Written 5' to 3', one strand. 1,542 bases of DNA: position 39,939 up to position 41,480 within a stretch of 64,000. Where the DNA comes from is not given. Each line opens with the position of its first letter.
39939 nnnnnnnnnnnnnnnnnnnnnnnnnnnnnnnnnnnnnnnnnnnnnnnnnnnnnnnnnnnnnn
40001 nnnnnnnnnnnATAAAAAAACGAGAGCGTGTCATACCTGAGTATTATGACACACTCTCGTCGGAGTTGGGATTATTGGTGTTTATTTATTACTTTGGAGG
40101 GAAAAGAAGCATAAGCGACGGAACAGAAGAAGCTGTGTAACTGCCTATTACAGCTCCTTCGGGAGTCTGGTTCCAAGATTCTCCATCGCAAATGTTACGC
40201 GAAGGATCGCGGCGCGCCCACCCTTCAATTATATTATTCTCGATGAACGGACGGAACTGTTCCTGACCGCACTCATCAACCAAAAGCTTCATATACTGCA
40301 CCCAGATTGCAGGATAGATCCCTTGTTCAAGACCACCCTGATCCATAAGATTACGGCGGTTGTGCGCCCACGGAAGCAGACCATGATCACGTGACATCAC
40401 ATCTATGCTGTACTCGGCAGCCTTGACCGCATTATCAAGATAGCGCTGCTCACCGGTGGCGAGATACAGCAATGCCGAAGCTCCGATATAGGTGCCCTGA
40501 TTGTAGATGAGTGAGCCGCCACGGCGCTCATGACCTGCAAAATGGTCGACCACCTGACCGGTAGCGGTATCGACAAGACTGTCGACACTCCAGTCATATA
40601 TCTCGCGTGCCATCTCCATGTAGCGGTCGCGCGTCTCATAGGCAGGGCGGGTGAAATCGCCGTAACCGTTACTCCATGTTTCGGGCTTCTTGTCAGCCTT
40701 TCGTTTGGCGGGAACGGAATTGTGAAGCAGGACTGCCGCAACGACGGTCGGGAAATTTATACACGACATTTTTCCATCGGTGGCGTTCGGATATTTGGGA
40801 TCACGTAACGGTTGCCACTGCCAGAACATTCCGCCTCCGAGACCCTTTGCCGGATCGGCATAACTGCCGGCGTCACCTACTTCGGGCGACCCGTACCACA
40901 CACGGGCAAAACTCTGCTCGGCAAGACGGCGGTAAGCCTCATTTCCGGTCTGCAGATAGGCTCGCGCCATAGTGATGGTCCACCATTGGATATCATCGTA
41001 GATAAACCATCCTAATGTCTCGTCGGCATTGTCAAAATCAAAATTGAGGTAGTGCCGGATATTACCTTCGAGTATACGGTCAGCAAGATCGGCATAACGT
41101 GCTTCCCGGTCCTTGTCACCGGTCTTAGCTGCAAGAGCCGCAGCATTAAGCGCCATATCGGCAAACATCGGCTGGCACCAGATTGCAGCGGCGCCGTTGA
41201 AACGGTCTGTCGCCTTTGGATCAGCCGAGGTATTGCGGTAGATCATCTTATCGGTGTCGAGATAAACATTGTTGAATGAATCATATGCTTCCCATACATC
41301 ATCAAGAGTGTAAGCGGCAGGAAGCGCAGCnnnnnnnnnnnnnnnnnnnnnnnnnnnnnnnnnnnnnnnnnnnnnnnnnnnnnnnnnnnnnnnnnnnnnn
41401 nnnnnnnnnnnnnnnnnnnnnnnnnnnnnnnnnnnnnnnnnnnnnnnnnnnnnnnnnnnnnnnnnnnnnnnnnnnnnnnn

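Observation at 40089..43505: Unclassified glycoside-hydrolase-like module fused to GH76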

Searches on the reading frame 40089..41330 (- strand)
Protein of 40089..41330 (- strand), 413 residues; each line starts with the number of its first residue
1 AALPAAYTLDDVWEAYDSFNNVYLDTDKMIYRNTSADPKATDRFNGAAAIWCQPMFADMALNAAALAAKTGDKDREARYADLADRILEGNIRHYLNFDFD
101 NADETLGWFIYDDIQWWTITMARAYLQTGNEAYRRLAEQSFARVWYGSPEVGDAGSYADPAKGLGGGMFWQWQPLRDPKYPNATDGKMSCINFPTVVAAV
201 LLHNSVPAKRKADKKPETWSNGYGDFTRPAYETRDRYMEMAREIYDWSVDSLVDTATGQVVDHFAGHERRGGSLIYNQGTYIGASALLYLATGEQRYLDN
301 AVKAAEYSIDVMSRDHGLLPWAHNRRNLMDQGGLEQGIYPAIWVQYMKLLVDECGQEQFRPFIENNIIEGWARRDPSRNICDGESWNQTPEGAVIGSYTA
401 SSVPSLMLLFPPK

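Call 50: search_solved_structures(query=window:40089-41330:-, max_evalue=0.001, show_alignments=1)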
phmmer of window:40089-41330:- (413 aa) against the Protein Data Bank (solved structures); distinct sequences matched with E-value up to 0.001: 13.
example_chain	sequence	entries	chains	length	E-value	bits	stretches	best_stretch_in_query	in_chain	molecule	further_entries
4boj_A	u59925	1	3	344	3.8e-14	55.8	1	235-395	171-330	ALPHA-1,6-MANNANASE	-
4bok_A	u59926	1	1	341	4.1e-14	55.7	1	235-395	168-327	ALPHA-1,6-MANNANASE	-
6shd_A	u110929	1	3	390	7.9e-14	54.8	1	229-401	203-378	Alpha-1,6-mannanase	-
4d4a_A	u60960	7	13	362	1.1e-13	54.3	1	235-394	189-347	ALPHA-1,6-MANNANASE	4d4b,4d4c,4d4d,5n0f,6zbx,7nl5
5agd_A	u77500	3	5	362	4.5e-13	52.3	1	235-394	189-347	ALPHA-1,6-MANNANASE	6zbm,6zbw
5m77_A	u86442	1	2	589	4.9e-13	52.2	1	235-403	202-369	Alpha-1,6-mannanase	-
6y8f_A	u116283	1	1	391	7.9e-13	51.5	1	234-401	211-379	Alpha-1,6-endo-mannanase GH76A mutant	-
6shm_A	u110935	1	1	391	1.1e-12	51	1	234-401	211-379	Mutant alpha-1,6-mannanase GH76A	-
3k7x_A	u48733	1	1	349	8.7e-11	44.8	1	235-400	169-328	Lin0763 protein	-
4c1s_A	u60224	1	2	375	1.3e-07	34.3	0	233-321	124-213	GLYCOSIDE HYDROLASE FAMILY 76 MANNOSIDASE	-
9r4k_A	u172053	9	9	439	1.7e-05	27.3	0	111-159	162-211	Chains: A | Uncharacterized protein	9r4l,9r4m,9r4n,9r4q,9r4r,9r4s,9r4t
9r4o_A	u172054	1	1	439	5e-05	25.8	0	112-159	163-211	Uncharacterized protein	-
9r4p_A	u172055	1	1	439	5.7e-05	25.6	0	111-159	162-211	CtGH76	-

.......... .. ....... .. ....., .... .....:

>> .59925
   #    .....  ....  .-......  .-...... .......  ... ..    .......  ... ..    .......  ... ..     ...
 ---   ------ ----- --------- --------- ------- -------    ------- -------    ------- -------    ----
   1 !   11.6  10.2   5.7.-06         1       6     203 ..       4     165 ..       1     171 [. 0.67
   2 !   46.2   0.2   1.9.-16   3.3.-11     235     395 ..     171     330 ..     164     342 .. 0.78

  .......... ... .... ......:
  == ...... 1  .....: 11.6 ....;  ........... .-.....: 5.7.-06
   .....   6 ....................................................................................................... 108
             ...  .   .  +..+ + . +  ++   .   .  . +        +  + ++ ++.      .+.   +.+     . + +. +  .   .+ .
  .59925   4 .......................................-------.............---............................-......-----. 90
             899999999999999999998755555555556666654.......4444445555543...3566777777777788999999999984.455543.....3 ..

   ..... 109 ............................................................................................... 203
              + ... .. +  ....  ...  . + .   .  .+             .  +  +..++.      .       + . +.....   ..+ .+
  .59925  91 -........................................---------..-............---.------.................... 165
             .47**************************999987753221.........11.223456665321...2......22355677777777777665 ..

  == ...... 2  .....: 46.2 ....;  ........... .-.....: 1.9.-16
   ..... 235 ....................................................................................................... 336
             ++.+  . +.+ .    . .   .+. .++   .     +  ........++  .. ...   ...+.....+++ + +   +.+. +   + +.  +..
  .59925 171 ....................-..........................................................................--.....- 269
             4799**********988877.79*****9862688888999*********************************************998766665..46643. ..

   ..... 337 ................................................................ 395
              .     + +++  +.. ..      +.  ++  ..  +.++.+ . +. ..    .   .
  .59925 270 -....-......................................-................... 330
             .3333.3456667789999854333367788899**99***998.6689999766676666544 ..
